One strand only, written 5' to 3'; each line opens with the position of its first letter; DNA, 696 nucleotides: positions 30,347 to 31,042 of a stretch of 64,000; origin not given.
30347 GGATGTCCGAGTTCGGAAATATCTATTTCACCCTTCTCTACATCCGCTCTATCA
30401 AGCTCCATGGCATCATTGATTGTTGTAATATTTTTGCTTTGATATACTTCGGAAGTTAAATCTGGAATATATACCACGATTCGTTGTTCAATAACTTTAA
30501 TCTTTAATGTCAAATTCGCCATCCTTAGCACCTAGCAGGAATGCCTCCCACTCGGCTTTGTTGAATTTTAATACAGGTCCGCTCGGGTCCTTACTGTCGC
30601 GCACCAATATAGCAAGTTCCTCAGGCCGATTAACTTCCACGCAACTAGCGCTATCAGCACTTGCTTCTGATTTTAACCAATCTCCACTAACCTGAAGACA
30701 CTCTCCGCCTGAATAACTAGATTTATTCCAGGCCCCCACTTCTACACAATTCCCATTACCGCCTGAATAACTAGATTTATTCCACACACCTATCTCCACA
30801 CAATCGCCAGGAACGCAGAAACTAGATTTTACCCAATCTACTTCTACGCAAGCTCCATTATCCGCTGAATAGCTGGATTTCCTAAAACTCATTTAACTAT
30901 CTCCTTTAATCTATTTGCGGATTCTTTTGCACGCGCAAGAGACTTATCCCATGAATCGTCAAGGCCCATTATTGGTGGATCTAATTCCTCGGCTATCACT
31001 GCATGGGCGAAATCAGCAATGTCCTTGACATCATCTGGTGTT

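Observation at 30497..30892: Phage-encoded DUF397 (BldB-like) protein with extra N-terminal partial repeats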

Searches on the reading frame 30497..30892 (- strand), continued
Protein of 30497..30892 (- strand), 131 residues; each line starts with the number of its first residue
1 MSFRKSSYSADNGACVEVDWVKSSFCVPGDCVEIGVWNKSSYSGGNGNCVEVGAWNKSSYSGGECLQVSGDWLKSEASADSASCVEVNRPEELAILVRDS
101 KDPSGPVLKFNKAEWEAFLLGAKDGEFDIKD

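Call 55: get_annotated_region(hit=H6, flank=2500)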
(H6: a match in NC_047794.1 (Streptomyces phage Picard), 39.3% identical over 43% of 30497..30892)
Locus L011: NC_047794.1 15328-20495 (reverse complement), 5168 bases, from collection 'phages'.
description: Streptomyces phage Picard, complete genome.
organism: Streptomyces phage Picard (NCBI taxid 1920311)
taxonomy: Viruses; Duplodnaviria; Heunggongvirae; Uroviricota; Caudoviricetes; Picardvirus; Picardvirus picard
host: Streptomyces venezuelae ATCC 10712; source: soil; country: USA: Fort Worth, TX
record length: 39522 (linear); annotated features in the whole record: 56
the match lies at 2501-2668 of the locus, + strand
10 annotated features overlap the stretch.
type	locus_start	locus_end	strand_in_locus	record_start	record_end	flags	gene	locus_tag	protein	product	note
CDS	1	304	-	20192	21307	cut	-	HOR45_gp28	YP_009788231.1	tRNA synthetase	-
CDS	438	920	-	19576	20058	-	-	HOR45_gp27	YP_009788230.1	hypothetical protein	-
CDS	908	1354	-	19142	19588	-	-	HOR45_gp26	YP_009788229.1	transcriptional regulator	Transcriptional regulator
CDS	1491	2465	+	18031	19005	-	-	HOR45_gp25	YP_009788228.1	DNA binding protein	-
CDS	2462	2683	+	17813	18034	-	-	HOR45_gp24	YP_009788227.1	DUF397 domain-containing protein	-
CDS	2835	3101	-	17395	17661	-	-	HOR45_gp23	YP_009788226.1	hypothetical protein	-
CDS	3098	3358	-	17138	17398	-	-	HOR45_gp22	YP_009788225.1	hypothetical protein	-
CDS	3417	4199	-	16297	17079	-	-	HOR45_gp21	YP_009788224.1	endolysin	Endolysin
CDS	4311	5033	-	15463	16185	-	-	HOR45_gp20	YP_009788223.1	hypothetical protein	-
CDS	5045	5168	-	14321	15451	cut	-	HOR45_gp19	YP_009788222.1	minor tail protein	Minor tail protein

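Call 58: find_related_loci(query=window:30497-30892:-, collection=genome_contigs, flank=3000)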
Query window:30497-30892:- (131 aa) in genome_contigs; peptide patterns used: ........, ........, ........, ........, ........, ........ (x = any residue, [..] = any of these).
97 stretches matched a pattern; 20 encode a relative of the query (tblastn E <= 1e-3); 20 distinct loci.
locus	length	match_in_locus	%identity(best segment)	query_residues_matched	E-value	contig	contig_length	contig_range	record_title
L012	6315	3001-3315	44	3-122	3e-24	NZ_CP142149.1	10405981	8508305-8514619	Amycolatopsis rhabdoformis strain NCIMB 14900 chromosome, complete genome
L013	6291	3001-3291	43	17-129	1e-23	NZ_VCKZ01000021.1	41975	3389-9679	Actinomadura geliboluensis strain A8036 NODE_21_length_41975_cov_6.40874, whole genome shotgun sequence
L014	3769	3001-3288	43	17-128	5e-23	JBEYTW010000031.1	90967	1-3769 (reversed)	Spirillospora sp. NPDC047418 NPDC047418_147_A1.ctg-0031, whole genome shotgun sequence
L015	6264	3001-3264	48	36-128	6e-21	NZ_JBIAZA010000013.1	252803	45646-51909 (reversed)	Streptosporangium sp. NPDC000396 NPDC000396_6_G10.ctg-0013, whole genome shotgun sequence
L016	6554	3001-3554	39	18-129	3e-20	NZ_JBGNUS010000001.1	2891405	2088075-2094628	Actinomadura sp. GTD37 NODE_1_length_2891405_cov_66.785140, whole genome shotgun sequence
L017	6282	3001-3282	45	37-129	3e-19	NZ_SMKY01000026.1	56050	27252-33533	Actinomadura darangshiensis strain DSM 45941 NODE_26_length_56050_cov_18.1145, whole genome shotgun sequence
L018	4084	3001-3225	47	37-128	1e-18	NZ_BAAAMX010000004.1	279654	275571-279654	Actinomadura bangladeshensis strain JCM 13933 sequence004, whole genome shotgun sequence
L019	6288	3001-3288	46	2-123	2e-18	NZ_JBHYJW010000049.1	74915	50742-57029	Amycolatopsis sp. NPDC058986 NPDC058986_T48_A9.ctg-0049, whole genome shotgun sequence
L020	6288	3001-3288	45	29-123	4e-18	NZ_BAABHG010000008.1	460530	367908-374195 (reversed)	Amycolatopsis samaneae strain JCM 17934 sequence08, whole genome shotgun sequence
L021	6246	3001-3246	42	32-129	9e-17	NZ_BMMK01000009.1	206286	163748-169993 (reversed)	Longimycelium tulufanense strain CGMCC 4.5737 sequence009, whole genome shotgun sequence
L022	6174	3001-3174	45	38-110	2e-12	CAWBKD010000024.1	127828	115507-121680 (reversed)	MAG: uncultured Actinomycetes bacterium isolate MFD03044.bin.3.103 genome assembly, contig: contig_3303, whole genome sh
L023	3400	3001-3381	38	2-129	4e-12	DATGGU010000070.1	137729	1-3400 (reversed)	MAG TPA_asm: Streptosporangiaceae bacterium isolate SMAG_U9762 k141_1254155, whole genome shotgun sequence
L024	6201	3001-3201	39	20-119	5e-12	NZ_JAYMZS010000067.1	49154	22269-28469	Amycolatopsis sp. H20-H5 NODE_67_length_49154_cov_11.914149, whole genome shotgun sequence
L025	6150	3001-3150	45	20-102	3e-11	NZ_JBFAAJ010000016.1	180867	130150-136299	Amycolatopsis sp. NPDC023774 NPDC023774_122_D2.ctg-0016, whole genome shotgun sequence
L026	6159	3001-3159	44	16-102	3e-11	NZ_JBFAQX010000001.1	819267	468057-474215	Amycolatopsis sp. NPDC049253 NPDC049253_31_F1.ctg-0001, whole genome shotgun sequence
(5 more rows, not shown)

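Call 73: search_protein_families(library=padloc, max_evalue=0.01, proteins=[window:30497-30892:-])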
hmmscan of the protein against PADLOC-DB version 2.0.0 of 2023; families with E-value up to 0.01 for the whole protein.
window:30497-30892:- (131 aa): 0 families

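Call 74: search_protein_families(library=ncbifam, max_evalue=0.01, proteins=[window:30497-30892:-])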
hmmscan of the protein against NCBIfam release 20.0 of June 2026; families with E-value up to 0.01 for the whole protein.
window:30497-30892:- (131 aa): 0 families

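Call 77: search_protein_representatives(protein=window:30497-30892:-)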
Query: 131 residues. Proteins with E-value up to 0.001 (for the whole library): 5449; up to 1e-10: 293; up to 1e-30: 1. The best 150 are listed.
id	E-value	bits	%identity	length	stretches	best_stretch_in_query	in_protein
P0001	1.0e-82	291.1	100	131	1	1-131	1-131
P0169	6.0e-23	97.5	51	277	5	22-68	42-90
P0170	2.3e-22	95.7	53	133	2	15-129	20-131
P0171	2.9e-22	95.3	53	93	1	36-121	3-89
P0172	5.4e-22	94.5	53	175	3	2-128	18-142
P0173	7.6e-21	90.7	53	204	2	3-125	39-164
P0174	2.9e-20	88.9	43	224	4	23-86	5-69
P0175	8.6e-20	87.3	48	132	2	67-128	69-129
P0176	1.3e-19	86.8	50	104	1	37-128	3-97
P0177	2.8e-19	85.7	49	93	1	36-128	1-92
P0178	3.2e-19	85.5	44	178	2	18-126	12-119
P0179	4.1e-19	85.1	55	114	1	19-128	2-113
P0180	5.6e-19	84.7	54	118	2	37-128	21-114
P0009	5.8e-19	84.6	59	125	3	16-71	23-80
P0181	7.7e-19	84.2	53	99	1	37-129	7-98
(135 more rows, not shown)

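Call 80: find_encoding_contigs(protein=P0041, flank=6000, max_places=1)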
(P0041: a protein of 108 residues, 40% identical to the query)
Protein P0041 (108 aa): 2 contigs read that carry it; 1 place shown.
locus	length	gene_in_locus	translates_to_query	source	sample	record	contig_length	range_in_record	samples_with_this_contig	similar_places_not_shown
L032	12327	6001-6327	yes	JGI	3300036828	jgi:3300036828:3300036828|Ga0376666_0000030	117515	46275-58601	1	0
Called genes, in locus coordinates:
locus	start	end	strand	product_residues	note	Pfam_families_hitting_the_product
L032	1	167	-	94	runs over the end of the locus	-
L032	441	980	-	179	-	-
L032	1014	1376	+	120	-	-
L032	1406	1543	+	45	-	-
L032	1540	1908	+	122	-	-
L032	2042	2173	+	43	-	-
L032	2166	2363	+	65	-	-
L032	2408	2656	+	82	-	-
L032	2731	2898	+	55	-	-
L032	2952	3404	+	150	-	-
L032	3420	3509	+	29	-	-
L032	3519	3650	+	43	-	-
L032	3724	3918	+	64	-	-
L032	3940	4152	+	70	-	-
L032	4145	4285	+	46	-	-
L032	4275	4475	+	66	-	-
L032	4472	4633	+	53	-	-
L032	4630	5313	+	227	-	-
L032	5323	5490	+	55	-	-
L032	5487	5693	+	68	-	-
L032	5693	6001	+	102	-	-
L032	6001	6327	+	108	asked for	PF04149:DUF397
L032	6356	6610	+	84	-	-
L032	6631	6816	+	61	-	-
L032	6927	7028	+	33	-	-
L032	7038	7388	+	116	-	-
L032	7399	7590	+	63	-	-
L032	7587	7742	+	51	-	-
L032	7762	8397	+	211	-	-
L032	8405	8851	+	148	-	-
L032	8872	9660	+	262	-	PF10127:RlaP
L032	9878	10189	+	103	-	-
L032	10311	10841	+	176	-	-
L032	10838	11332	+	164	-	-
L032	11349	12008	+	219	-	-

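Call 81: find_encoding_contigs(protein=P0025, flank=6000, max_places=1)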
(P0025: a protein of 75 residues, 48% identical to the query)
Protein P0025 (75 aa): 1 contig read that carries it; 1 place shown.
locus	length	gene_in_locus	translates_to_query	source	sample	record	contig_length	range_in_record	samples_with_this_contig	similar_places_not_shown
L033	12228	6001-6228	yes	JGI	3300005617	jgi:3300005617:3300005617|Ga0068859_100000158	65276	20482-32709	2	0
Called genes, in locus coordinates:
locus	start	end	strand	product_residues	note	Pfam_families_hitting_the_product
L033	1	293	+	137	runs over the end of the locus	PF26948:DUF8296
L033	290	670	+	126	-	-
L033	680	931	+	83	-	-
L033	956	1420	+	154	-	PF26948:DUF8296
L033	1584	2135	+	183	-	-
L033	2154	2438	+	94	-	-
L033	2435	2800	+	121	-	PF00472:RF-1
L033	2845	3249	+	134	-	-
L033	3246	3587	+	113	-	-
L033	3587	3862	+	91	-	-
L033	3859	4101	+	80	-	-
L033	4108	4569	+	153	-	-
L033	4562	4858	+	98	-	-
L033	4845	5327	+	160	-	PF25109:HAD_PNKP, PF24694:LNS2_PITM1-3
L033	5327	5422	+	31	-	-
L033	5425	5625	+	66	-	-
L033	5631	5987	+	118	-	-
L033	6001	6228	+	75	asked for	PF04149:DUF397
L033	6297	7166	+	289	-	PF01145:Band_7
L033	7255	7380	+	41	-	-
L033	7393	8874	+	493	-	-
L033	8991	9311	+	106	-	-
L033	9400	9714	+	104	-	-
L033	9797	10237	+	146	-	-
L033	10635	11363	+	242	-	-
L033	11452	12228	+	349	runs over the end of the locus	PF03747:ADP_ribosyl_GH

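Call 82: find_encoding_contigs(protein=P0021, flank=6000, max_places=1)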
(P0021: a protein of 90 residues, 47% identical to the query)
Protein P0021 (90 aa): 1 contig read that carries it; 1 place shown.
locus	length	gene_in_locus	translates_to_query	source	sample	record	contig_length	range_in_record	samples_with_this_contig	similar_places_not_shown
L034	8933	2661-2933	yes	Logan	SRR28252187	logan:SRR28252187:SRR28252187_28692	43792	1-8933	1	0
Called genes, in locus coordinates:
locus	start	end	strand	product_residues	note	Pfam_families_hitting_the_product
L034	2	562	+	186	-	?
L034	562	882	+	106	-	-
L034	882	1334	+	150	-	-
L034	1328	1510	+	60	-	-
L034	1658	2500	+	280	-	-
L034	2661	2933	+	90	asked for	PF04149:DUF397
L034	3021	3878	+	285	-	-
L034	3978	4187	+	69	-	PF12728:HTH_17 (weak)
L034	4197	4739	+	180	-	-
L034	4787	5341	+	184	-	-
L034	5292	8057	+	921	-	-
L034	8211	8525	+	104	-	-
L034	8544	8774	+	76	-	-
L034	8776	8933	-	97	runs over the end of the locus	-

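Call 88: search_dna_similar(query=L011:2462-2680:+, collection=phages, mode=protein, max_rows=40, max_evalue=0.001)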
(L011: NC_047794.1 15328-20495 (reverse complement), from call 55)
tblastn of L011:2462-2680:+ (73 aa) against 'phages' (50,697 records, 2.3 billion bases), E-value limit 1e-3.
Records with a match: 8; places in all: 8; records where one place covers at least 80% of the query: 6.
Best place of each record, by identity: >=99% 3; 80-90% 2; <60% 3.
By first word of the organism name: Streptomyces 8.
By host as written in the record: Streptomyces venezuelae ATCC 10712 3; Streptomyces platensis MJ1A1 2; Streptomyces lividans JI 1326 2; - 1.
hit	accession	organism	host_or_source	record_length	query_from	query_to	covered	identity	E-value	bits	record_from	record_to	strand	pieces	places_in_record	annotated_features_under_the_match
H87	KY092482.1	Streptomyces phage Mojorita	Streptomyces venezuelae ATCC 10712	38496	1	73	100%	100.0%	2e-42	150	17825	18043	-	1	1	hypothetical protein | DNA binding protein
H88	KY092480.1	Streptomyces phage Picard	Streptomyces venezuelae ATCC 10712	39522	1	73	100%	100.0%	2e-42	150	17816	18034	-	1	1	hypothetical protein | DNA binding protein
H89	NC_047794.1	Streptomyces phage Picard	Streptomyces venezuelae ATCC 10712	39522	1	73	100%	100.0%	2e-42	150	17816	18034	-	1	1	DUF397 domain-containing protein | DNA binding protein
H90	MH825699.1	Streptomyces phage Darolandstone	Streptomyces platensis MJ1A1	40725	1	54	74%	85.2%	9e-26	103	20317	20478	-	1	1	25: hypothetical protein | 26: DNA binding protein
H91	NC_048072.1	Streptomyces phage Darolandstone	Streptomyces platensis MJ1A1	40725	1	54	74%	85.2%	9e-26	103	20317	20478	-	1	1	25: DUF397 domain-containing protein | 26: DNA binding protein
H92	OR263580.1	Streptomyces phage Samy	Streptomyces ambofaciens ATCC 23877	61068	1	67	92%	43.5%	2e-6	49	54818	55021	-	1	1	hypothetical protein | DNA binding protein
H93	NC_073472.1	Streptomyces phage Success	Streptomyces lividans JI 1326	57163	3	61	81%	45.9%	2e-5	45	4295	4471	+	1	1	7: hypothetical protein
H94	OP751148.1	Streptomyces phage Success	Streptomyces lividans JI 1326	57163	3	61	81%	45.9%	2e-5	45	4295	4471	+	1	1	7: hypothetical protein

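Call 93: search_protein_families(library=phrogs, max_evalue=0.00001, proteins=[L033:7393-8874:+, L033:6297-7166:+, L033:10635-11363:+, L033:4845-5327:+, L032:4630-5313:+, L032:7762-8397:+, L032:8872-9660:+, L004:3656-4714:+, L004:1318-2367:+, L034:5292-8057:+])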
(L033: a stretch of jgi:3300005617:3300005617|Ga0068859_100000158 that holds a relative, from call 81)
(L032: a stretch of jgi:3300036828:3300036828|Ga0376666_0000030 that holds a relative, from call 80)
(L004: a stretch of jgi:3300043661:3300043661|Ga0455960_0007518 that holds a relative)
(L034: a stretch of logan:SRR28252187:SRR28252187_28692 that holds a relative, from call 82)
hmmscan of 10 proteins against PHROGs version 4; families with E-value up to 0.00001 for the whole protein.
L033:7393-8874:+ (493 aa): 2 families
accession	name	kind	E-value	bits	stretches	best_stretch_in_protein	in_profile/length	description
phrog_2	-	head and packaging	6.2e-30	105.6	1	38-460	267-591/807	terminase large subunit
phrog_5902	-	unknown function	1.4e-11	45.3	0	34-107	31-103/359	-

L033:6297-7166:+ (289 aa): 1 family
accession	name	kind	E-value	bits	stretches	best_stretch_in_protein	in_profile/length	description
phrog_200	-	other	5.4e-37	128.8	1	3-270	47-339/379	lipoprotein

L033:10635-11363:+ (242 aa): 0 families

L033:4845-5327:+ (160 aa): 4 families
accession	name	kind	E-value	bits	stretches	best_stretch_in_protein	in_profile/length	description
phrog_505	-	other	8.6e-26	92.1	1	2-136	159-292/295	polynucleotide kinase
phrog_415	-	other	9.3e-22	78.8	1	1-138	18-168/218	polynucleotide kinase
phrog_3970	-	other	1.8e-09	38.7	1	3-122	86-215/231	polynucleotide kinase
phrog_1238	-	moron, auxiliary metabolic gene and host takeover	7.5e-09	36.4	1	3-68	21-77/155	phosphoheptose isomerase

L032:4630-5313:+ (227 aa): 1 family
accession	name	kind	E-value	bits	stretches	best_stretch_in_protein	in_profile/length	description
phrog_7371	-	unknown function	7.4e-32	111.6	1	10-212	7-200/204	-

L032:7762-8397:+ (211 aa): 0 families

L032:8872-9660:+ (262 aa): 1 family
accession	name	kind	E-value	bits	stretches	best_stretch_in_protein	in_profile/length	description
phrog_388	-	DNA, RNA and nucleotide metabolism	7.3e-64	217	2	7-149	23-159/351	nucleotidyltransferase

L004:3656-4714:+ (352 aa): 1 family
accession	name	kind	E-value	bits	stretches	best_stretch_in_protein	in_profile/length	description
phrog_2045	-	unknown function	3.2e-87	293.7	1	1-332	1-241/299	-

L004:1318-2367:+ (349 aa): 6 families
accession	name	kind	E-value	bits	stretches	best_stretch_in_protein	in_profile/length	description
phrog_67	-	other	4.2e-26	93.2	1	15-339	127-357/743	DNA methyltransferase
phrog_16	-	DNA, RNA and nucleotide metabolism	2.6e-24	86.5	1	220-346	771-930/986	DNA helicase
phrog_498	-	other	1.3e-11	44.7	1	205-329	303-424/633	DNA methyltransferase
phrog_3008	-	other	3.7e-08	33.9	1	271-330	157-216/244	DNA methyltransferase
phrog_6952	-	other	4e-08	34.3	1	275-327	125-177/181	DNA methyltransferase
phrog_18293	-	other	1.5e-06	29.2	1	250-325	34-107/119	methyltransferase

L034:5292-8057:+ (921 aa): 5 families
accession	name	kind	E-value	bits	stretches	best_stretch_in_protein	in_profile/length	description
phrog_15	-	head and packaging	3.2e-30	106.2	1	53-330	51-309/1330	terminase large subunit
phrog_2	-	head and packaging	1e-24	88.3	1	445-899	291-625/807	terminase large subunit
phrog_36964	-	head and packaging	8e-23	81.4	2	53-238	66-238/890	terminase large subunit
phrog_19299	-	head and packaging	4e-20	72.8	1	72-446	25-387/702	terminase large subunit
phrog_5902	-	unknown function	1.1e-14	55.5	1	445-719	63-329/359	-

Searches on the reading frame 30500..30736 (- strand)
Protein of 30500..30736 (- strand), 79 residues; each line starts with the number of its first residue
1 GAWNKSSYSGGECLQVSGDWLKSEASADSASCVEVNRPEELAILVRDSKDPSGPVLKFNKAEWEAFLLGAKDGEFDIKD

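Call 75: predict_structure(alignment_id=A2)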
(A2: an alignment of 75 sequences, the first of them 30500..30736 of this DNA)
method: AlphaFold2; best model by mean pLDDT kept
length: 79 residues; sequences in the alignment: 75
mean_pLDDT: 70.8   pTM: 0.56
mean pLDDT of the five models: 70.8, 68.2, 65.8, 63.5, 63.1
residues with pLDDT >= 90: 14; 70-90: 35; 50-70: 13; < 50: 17
segments of 3 or more residues with pLDDT < 50: 1-17
pLDDT, mean of each block of 10 residues (from residue 1): 33 47 63 76 85 87 92 85
secondary structure, 60 per line:
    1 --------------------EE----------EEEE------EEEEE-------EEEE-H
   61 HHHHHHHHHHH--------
elements in order: E33-36 E43-47 E55-58 H60-71

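Call 87: fold_search(model_id=the predicted structure, library=viral)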
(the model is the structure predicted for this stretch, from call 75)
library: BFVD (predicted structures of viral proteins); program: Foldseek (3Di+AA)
matches with E <= 10: 815; with E <= 0.001: 0
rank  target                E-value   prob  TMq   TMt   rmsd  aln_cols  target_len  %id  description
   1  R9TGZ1                9.3e-02  0.92  0.39  0.34   5.1        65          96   23  Uncharacterized protein [Vibrio phage nt-1]
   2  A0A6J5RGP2            1.4e-01  0.97  0.44  0.47   5.8        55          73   11  Uncharacterized protein [uncultured Caudovirales phage]
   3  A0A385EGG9            1.6e-01  0.97  0.42  0.55   4.7        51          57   16  Uncharacterized protein [Caulobacter phage CcrSC]
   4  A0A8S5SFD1            1.6e-01  0.12  0.17  0.17  13.5        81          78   21  Uncharacterized protein [Siphoviridae sp. ct4085]
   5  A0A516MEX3            1.7e-01  0.96  0.48  0.55   6.4        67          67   12  (no name in the UniProt tables at hand)
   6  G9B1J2                2.5e-01  0.57  0.39  0.27   5.9        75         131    8  Gp91 [Bacillus phage W.Ph.]
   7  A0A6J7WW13            2.5e-01  0.41  0.34  0.26   7.5        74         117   11  Uncharacterized protein [uncultured Caudovirales phage]
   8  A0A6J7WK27            3.2e-01  0.69  0.42  0.51   4.4        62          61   10  Uncharacterized protein [uncultured Caudovirales phage]
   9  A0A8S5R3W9            3.4e-01  0.63  0.39  0.35   5.2        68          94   15  Uncharacterized protein [Siphoviridae sp. ctEkS11]
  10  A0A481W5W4            3.6e-01  0.80  0.45  0.51   6.2        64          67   16  Uncharacterized protein [Pseudomonas phage Lana]
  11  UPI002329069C         3.6e-01  0.80  0.42  0.31   6.2        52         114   12  (no name look-up for this kind of identifier)
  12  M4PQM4                3.6e-01  0.57  0.31  0.24   8.1        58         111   19  Uncharacterized protein [Sulfitobacter phage phiCB2047-B]
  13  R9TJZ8                3.9e-01  0.72  0.35  0.36   6.5        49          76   18  (no name in the UniProt tables at hand)
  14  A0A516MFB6            4.1e-01  0.33  0.32  0.19   6.7        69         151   22  (no name in the UniProt tables at hand)
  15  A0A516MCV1            5.0e-01  0.80  0.48  0.54   7.7        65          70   11  (no name in the UniProt tables at hand)
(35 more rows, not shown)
